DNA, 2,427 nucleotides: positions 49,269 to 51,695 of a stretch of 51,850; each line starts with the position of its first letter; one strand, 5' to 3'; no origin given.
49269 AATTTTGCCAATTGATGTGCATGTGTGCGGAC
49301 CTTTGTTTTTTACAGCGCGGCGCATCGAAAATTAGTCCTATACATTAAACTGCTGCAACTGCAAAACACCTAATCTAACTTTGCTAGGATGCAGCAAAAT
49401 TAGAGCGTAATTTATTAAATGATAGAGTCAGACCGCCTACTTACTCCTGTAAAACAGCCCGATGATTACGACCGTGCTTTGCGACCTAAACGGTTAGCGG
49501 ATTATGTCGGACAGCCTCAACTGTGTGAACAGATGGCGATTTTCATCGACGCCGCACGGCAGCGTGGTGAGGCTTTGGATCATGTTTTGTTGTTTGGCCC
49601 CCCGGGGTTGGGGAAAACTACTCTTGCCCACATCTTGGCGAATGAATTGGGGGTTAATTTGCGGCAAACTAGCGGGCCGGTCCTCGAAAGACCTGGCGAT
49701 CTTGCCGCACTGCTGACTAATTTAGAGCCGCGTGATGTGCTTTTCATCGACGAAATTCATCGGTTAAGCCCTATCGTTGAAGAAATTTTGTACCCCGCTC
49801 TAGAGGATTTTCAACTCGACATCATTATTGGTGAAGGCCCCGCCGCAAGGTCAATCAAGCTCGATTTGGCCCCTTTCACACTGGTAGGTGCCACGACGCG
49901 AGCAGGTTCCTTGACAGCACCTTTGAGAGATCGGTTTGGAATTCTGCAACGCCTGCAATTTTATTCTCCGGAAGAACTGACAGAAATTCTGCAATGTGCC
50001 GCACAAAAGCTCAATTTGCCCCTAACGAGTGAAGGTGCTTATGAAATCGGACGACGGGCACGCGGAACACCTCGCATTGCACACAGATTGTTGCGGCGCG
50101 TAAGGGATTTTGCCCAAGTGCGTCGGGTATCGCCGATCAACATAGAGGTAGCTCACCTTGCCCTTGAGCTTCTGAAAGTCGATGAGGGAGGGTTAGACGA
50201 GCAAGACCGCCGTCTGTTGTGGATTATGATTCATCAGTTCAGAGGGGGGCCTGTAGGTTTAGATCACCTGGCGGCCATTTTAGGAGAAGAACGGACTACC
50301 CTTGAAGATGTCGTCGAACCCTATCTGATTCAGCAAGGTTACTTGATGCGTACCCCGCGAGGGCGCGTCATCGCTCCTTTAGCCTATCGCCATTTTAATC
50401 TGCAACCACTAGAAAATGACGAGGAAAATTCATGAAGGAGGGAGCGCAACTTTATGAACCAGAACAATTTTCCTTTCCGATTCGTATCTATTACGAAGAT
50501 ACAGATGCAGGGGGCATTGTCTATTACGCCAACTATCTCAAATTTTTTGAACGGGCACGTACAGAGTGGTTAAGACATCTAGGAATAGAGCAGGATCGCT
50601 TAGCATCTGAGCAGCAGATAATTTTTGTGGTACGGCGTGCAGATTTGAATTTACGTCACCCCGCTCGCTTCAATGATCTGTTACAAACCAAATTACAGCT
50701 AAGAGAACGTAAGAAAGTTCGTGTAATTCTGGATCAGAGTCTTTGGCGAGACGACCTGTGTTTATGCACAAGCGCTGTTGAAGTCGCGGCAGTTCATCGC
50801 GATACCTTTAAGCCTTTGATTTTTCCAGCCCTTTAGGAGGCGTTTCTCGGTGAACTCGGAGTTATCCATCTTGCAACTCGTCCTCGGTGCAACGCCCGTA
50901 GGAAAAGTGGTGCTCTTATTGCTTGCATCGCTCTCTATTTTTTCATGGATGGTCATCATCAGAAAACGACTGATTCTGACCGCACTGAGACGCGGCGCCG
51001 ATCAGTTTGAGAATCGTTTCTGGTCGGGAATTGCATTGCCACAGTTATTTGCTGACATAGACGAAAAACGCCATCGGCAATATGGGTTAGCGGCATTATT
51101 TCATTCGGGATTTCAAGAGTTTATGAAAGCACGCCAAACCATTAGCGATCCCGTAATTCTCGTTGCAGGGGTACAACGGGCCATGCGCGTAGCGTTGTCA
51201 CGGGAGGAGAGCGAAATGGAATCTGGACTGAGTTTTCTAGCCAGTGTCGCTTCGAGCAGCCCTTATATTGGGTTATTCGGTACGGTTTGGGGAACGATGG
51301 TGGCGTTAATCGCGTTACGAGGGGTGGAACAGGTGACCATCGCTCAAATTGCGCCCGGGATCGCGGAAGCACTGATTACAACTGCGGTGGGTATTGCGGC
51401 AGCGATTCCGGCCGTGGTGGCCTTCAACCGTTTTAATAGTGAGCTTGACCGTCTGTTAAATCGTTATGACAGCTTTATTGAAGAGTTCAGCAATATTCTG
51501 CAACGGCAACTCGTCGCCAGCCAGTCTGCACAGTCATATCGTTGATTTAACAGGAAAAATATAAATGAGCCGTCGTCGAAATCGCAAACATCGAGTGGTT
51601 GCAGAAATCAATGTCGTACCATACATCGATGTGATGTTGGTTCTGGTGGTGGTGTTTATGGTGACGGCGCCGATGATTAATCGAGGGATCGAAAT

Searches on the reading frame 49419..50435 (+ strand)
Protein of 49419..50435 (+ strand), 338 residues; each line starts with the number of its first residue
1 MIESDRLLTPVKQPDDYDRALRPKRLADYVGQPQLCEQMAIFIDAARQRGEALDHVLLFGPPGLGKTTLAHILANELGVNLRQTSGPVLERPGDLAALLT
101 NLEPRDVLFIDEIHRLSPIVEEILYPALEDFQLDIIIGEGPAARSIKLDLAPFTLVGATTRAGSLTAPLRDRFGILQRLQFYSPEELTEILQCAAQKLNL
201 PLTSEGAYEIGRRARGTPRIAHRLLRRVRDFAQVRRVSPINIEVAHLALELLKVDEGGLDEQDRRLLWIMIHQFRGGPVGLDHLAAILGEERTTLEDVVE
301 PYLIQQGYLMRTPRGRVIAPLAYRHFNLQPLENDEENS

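Call 19: search_protein_families(library=pfam, proteins=[window:49419-50435:+], max_evalue=0.001)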
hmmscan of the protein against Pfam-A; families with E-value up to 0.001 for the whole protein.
window:49419-50435:+ (338 aa): 12 families
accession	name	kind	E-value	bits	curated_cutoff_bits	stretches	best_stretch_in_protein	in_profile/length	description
PF05496.18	RuvB_N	-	4.3e-81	270.7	27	1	21-179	1-159/159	Holliday junction DNA helicase RuvB P-loop domain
PF17864.7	AAA_lid_4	-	7.6e-28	96.5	27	1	182-255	1-74/74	RuvB AAA lid domain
PF05491.19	RuvB_C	-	4.6e-24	84.6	24.7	1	257-326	2-71/72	RuvB C-terminal winged helix domain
PF00004.35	AAA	-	7.5e-21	75.4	21.2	1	56-177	1-127/131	ATPase family associated with various cellular activities (AAA)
PF07728.20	AAA_5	-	2.4e-09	37.7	22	0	98-173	60-139/139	AAA domain (dynein-related subfamily)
PF13401.12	AAA_22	-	2.9e-05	24.8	27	0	55-77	7-29/130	AAA domain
PF20720.3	nSTAND3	-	0.00015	21.9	27.2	1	46-111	10-72/155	Novel STAND NTPase 3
PF03215.21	Rad17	-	0.00029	21.2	23.8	1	55-90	47-82/186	Rad17 P-loop domain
PF13191.12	AAA_16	-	0.0003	21.8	32.6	0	39-78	12-49/167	AAA ATPase domain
PF01078.27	Mg_chelatase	-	0.00057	19.8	20.3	0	54-75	23-44/207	Magnesium chelatase, subunit ChlI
PF06068.19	TIP49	-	0.00069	19.3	23.8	0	28-81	25-78/347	TIP49 P-loop domain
PF13173.12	AAA_14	-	0.0008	19.9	27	0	56-125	5-83/129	AAA domain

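Call 85: find_encoding_contigs(protein=window:49419-50435:+, flank=10000)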
Protein window:49419-50435:+ (338 aa): no gene with exactly this product is on record in the collection.

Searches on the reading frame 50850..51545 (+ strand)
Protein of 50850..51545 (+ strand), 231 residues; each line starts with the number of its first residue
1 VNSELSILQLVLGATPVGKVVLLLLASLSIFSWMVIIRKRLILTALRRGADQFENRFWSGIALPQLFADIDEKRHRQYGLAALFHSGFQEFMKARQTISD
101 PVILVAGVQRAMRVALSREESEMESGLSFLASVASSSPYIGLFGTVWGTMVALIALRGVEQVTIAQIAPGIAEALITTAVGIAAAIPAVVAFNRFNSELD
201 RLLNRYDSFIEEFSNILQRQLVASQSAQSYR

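Call 19: search_protein_families(library=pfam, proteins=[window:50850-51545:+], max_evalue=0.001)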
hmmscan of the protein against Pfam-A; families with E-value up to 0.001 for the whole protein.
window:50850-51545:+ (231 aa): 1 family
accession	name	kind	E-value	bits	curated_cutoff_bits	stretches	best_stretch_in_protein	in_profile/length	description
PF01618.21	MotA_ExbB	-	1.4e-34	119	22.9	1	100-207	19-126/127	MotA/TolQ/ExbB proton channel family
